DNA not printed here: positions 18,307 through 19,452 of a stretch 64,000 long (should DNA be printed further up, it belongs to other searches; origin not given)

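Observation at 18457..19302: Unrecognised ~70-aa tandem-repeat protein family (GYW...HGG...LGL), two paralogs in the window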

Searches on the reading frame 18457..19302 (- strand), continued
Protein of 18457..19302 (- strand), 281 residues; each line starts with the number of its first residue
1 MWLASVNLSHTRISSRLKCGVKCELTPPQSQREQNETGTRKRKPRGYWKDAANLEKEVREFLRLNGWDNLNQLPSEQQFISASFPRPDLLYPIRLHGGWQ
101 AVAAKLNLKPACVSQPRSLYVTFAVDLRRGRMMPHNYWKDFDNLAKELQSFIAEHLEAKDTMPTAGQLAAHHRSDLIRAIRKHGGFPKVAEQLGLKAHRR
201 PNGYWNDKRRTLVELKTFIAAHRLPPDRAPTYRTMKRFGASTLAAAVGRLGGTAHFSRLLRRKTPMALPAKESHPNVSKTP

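Call 38: list_cluster_members(proteins=[P0001, P0002, P0004, P0005, P0007, P0013, P0006, P0008, P0003, P0010])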
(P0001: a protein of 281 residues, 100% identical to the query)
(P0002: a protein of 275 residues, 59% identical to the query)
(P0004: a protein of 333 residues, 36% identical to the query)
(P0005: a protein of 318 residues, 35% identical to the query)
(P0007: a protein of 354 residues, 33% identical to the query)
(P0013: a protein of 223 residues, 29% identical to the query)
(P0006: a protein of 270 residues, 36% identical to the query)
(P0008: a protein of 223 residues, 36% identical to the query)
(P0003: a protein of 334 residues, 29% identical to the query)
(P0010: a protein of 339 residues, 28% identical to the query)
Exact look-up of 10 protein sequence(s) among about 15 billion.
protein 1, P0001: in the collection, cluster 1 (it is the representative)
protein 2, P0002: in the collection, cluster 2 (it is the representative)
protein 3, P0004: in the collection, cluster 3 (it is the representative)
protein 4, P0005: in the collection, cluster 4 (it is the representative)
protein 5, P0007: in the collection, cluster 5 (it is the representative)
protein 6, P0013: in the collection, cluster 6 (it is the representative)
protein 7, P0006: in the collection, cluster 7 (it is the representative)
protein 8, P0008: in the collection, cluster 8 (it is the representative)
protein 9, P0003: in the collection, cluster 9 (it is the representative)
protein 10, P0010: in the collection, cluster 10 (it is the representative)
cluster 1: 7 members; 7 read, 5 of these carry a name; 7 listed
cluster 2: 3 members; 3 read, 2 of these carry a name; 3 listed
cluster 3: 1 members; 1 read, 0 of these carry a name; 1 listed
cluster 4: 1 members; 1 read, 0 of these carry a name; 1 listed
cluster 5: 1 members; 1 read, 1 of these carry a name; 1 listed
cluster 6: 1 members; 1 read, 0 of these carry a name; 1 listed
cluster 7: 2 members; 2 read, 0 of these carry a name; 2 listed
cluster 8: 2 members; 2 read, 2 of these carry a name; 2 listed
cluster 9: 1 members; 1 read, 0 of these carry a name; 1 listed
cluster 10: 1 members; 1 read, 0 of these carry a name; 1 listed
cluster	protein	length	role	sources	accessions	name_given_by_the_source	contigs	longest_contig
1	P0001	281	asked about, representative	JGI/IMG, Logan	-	hypothetical protein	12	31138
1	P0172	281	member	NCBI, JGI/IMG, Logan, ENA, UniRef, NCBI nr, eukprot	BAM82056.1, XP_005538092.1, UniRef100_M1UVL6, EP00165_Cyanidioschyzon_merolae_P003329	hypothetical protein, conserved [Cyanidioschyzon merolae strain 10D] | hypothetical protein | Uncharacterized protein n=1 Tax=Cyanidioschyzon merolae (strain NIES-3377 / 10D) ...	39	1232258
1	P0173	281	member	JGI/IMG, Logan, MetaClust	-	hypothetical protein | \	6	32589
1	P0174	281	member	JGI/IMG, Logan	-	hypothetical protein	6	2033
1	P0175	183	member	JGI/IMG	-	hypothetical protein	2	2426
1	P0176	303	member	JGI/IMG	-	-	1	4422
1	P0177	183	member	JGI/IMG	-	-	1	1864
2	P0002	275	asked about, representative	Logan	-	-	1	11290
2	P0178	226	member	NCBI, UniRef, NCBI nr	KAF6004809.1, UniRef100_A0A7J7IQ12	hypothetical protein F1559_002200 [Cyanidiococcus yangmingshanensis] | Uncharacterized protein n=1 Tax=Cyanidiococcus yangmingshanensis TaxID=2690220 ...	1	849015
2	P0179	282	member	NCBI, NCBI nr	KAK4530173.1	hypothetical protein CCYA_CCYA03G1030 [Cyanidiococcus yangmingshanensis]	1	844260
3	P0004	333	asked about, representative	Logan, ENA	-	-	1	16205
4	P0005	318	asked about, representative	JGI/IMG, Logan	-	-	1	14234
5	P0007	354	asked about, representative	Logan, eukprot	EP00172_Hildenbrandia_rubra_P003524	Plantae.Rhodophyta-Hildenbrandia_rubra.ctg57646.p1 ...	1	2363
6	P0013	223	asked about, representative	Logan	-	-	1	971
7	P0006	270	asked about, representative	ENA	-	-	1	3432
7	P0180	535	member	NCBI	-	-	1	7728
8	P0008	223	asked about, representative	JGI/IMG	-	hypothetical protein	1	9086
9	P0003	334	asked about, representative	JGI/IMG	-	-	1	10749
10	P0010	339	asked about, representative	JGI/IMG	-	-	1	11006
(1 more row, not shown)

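Call 48: find_encoding_contigs(protein=P0003, flank=6000, max_places=2)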
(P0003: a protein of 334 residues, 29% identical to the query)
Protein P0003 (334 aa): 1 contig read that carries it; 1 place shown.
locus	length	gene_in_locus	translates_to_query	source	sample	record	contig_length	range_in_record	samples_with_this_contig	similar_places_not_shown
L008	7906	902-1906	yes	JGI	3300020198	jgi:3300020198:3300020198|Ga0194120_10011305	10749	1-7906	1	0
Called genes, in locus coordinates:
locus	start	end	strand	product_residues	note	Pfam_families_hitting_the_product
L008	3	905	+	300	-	?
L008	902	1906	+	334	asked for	PF14355:Abi_C (faint), PF27111:Rv1352 (faint), PF26683:Tyr_recomb_halo_N (faint), PF25896:HTH_AT3G52170 (faint)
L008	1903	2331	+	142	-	-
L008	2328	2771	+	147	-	-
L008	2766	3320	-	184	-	-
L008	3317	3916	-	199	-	PF01209:Ubie_methyltran (weak), PF13489:Methyltransf_23, PF13649:Methyltransf_25, PF13847:Methyltransf_31, PF08241:Methyltransf_11, PF08242:Methyltransf_12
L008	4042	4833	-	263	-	-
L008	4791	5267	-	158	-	PF13636:Methyltranf_PUA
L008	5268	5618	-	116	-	-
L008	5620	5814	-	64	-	-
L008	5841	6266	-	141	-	-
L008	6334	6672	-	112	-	-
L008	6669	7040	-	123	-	-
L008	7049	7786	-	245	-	-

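Call 49: find_encoding_contigs(protein=P0008, flank=6000, max_places=2)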
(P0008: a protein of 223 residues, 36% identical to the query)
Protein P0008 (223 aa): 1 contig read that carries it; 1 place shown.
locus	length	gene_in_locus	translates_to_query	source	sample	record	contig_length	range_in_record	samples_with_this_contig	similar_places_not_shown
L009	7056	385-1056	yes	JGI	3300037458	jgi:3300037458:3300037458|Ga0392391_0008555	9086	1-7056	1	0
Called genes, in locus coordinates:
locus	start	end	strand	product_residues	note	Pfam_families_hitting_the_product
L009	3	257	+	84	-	?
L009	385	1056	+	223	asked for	-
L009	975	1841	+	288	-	PF03372:Exo_endo_phos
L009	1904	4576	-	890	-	PF13620:CarboxypepD_reg, PF13715:CarbopepD_reg_2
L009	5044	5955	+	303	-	PF01430:HSP33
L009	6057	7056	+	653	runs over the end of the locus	-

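Call 51: fold_search(model_id=the predicted structure, library=viral)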
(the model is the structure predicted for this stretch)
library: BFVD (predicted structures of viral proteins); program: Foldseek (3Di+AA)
matches with E <= 10: 36; with E <= 0.001: 0
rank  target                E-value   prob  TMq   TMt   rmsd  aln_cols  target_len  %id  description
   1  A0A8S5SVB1            2.7e-02  0.91  0.19  0.13  19.0       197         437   17  Uncharacterized protein [Siphoviridae sp. ctqPo10]
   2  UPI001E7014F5         2.2e-01  0.77  0.25  0.32   6.5       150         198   19  (no name look-up for this kind of identifier)
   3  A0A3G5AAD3            4.3e-01  0.13  0.19  0.16  16.8       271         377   13  Helicase-associated domain-containing protein [Hyperionvirus sp.]
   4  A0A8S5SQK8            6.2e-01  0.33  0.18  0.34  11.6       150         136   13  Uncharacterized protein [Phage sp. ctPjm15]
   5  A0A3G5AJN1            2.4e+00  0.03  0.12  0.11  24.0       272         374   12  Uncharacterized protein [Solumvirus sp.]
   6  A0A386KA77            2.5e+00  0.05  0.12  0.14  15.9       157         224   13  Uncharacterized protein [Gordonia phage Turuncu]
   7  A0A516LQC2            3.0e+00  0.03  0.17  0.13  22.3       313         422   13  (no name in the UniProt tables at hand)
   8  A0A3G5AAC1            4.0e+00  0.03  0.11  0.09  20.2       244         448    9  UDP-N-acetylglucosamine--peptide N-acetylglucosaminyltransferase SPINDLY [Hyperionvirus sp.]
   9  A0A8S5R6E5            4.5e+00  0.03  0.17  0.15  14.3       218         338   14  HOMEOBOX PROTEIN PAX-6/DNA COMPLEX, PAIRED DOMAIN, TRANSCRIPTION, PROTEIN-DNA.5A [Myoviridae sp. ctaOv25]
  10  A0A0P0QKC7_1          4.5e+00  0.02  0.12  0.06  15.7       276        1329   11  (no name in the UniProt tables at hand)
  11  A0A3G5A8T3            5.0e+00  0.04  0.21  0.09  17.3       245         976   13  Superfamily II helicase [Hyperionvirus sp.]
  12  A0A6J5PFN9            5.2e+00  0.01  0.08  0.13  26.0       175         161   15  Uncharacterized protein [uncultured Caudovirales phage]
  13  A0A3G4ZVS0            5.2e+00  0.01  0.13  0.12  16.6       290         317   11  Uncharacterized protein [Edafosvirus sp.]
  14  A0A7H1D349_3          5.2e+00  0.01  0.10  0.04  23.8       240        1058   15  RNA-directed RNA polymerase L [Frankliniella occidentalis associated peribunyavirus-like virus 2]
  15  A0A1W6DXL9            5.5e+00  0.03  0.09  0.15   9.4        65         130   17  Uncharacterized protein [Sphingobium phage Lacusarx]
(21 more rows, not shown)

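Call 54: search_protein_families(library=pfam, proteins=[P0003, P0002, P0013, P0008, P0180], max_evalue=10)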
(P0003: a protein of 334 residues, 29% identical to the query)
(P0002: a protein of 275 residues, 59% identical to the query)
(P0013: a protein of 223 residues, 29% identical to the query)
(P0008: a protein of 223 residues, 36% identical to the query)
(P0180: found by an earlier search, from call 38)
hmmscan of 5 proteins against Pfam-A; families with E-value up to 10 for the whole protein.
P0003 (334 aa): 4 families
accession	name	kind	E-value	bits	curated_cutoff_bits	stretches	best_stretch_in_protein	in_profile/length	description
PF25316.1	TAF2_3rd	-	0.0029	18.5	27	1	182-231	10-59/120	TAF2 Ig-like domain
PF25441.1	Hexapep_UGP3_C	-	0.016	15.5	27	1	125-158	70-102/166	UGP3-like, C-terminal hexapeptide repeats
PF19513.4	DUF6047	-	0.049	14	27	0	265-307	103-148/190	Family of unknown function (DUF6047)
PF25042.1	DUF7787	-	0.058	13.9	25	0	40-51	24-35/58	Domain of unknown function (DUF7787)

P0002 (275 aa): 3 families
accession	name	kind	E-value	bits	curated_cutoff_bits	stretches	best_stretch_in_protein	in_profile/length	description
PF24851.1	DUF7725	-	0.002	18.5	25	1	125-159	28-62/73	Domain of unknown function (DUF7725)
PF13013.11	F-box-like_2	-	0.0048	17.3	21.6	1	144-215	24-94/107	F-box-like domain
PF15943.11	YdaS_toxin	-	0.2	11.9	30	0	178-197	2-21/65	Bacterial toxin YdaS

P0013 (223 aa): 2 families
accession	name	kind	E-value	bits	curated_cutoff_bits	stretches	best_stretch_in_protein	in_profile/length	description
PF18780.6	HNH_repeat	-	0.00057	20.6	26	1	79-116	15-52/54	Homing endonuclease associated repeat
PF18024.7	HTH_50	-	0.079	13.1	27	1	99-126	17-44/50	Helix-turn-helix domain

P0008 (223 aa): 1 family
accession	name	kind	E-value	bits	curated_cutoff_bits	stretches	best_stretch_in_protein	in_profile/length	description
PF15943.11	YdaS_toxin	-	0.32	11.3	30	0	115-135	2-22/65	Bacterial toxin YdaS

P0180 (535 aa): 8 families
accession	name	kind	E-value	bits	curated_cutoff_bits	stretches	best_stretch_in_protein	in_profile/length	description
PF15943.11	YdaS_toxin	-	2.7e-07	30.7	30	2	152-171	1-20/65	Bacterial toxin YdaS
PF18024.7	HTH_50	-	1.8e-05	24.8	27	1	354-376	16-38/50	Helix-turn-helix domain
PF01388.27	ARID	-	0.00013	22.8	24.1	1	55-100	7-52/89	ARID/BRIGHT DNA binding domain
PF22013.1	PG_1098_Fer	-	0.018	15.3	27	0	86-104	7-25/44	PG_1098 ferredoxin-like domain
PF05871.18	ESCRT-II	-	0.19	12.4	27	0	182-215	93-126/138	ESCRT-II complex subunit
PF09807.15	ELP6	-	0.24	11.3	31.6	0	19-43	53-77/252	Elongation complex protein 6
PF22393.2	MLPTv-like_HTH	-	0.26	12.1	20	0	187-226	12-49/83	MLPTv-like, helix-turn-helix domain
PF14349.11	SprA_N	-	0.29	10.4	27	1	417-470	158-212/510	Motility related/secretion protein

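Call 62: search_protein_families(library=pfam, proteins=[P0015], max_evalue=0.0001)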
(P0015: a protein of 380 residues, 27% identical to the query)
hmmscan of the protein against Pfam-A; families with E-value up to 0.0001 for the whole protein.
P0015 (380 aa): 0 families

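Call 64: find_encoding_contigs(protein=P0004, flank=6000, max_places=2)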
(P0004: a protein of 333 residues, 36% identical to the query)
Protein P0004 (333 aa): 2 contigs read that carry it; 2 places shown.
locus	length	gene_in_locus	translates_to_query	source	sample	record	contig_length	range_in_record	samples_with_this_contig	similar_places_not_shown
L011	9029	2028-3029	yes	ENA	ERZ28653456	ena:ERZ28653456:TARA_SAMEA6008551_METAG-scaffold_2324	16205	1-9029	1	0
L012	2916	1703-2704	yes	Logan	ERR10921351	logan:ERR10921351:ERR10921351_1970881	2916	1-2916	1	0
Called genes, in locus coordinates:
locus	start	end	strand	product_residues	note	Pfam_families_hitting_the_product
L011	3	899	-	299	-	?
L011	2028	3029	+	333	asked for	-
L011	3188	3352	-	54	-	-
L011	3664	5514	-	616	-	-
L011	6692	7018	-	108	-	-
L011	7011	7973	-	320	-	PF07690:MFS_1 (faint)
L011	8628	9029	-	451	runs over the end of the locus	-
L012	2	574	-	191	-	?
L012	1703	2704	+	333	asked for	-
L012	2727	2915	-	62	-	?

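Call 70: search_protein_families(library=phrogs, proteins=[window:18457-19302:-, P0003, P0010, P0012, P0014, P0015, P0011], max_evalue=0.001)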
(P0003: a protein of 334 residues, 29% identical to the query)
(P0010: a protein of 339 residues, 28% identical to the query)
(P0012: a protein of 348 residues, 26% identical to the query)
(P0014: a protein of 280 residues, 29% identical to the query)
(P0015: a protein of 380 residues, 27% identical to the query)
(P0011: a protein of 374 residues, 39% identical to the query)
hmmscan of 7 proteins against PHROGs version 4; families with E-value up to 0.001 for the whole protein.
window:18457-19302:- (281 aa): 0 families

P0003 (334 aa): 3 families
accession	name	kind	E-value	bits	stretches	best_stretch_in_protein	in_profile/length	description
phrog_2266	-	unknown function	4.9e-05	24.2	0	135-185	41-88/144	-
phrog_1647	-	unknown function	8.1e-05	24.3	0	7-31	17-41/62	-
phrog_26247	-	unknown function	0.00094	20.8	0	235-258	47-70/94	-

P0010 (339 aa): 1 family
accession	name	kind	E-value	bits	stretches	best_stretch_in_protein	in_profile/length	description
phrog_22655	-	unknown function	6.6e-11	42.6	1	16-233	142-349/508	-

P0012 (348 aa): 0 families

P0014 (280 aa): 1 family
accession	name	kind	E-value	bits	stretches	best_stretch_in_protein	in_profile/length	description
phrog_22655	-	unknown function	5.1e-08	33.1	1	17-175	201-351/508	-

P0015 (380 aa): 0 families

P0011 (374 aa): 0 families

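Call 75: find_related_loci(query=P0180, collection=genome_contigs, flank=4000)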
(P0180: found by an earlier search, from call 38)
Query P0180 (535 aa) in genome_contigs; peptide patterns used: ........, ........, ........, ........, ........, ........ (x = any residue, [..] = any of these).
52 stretches matched a pattern, but none encodes a relative of the query by tblastn (E <= 1e-3).
